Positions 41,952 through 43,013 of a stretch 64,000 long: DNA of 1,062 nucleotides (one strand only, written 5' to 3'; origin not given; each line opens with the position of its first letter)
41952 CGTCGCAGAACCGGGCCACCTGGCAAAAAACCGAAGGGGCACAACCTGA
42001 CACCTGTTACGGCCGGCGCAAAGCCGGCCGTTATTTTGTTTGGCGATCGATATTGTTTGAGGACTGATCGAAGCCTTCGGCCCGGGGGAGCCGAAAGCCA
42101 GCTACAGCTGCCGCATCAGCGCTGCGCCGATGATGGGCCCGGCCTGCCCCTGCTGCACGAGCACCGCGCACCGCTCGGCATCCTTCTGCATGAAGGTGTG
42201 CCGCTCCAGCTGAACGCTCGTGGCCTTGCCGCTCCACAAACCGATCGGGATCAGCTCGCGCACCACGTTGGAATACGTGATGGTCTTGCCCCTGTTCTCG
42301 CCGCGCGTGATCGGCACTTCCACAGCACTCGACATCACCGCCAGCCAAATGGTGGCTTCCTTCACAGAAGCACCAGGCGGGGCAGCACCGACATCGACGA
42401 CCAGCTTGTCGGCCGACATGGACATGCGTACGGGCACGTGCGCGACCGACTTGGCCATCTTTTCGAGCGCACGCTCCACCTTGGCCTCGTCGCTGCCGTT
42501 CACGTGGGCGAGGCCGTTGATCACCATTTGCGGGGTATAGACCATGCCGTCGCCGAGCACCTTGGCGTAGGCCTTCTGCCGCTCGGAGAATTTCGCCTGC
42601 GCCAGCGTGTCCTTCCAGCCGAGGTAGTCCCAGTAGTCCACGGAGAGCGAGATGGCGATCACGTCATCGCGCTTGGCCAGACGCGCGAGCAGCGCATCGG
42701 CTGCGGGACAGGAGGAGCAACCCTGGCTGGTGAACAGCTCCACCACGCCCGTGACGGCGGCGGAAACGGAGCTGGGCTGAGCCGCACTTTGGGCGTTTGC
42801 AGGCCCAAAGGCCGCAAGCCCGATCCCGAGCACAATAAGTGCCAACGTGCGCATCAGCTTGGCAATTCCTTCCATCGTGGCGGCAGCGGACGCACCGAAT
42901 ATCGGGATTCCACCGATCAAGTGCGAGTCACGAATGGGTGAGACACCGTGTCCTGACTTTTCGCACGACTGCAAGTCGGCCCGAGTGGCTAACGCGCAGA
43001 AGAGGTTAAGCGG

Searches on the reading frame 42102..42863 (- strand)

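Call 54: search_protein_families(library=pfam, proteins=[window:42102-42863:-], max_evalue=0.001)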
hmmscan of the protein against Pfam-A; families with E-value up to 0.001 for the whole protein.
window:42102-42863:- (253 aa): 1 family
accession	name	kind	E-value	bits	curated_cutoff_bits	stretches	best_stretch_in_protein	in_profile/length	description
PF06764.17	DUF1223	-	9.9e-69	231.9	30.7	1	40-237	1-202/202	Protein of unknown function (DUF1223)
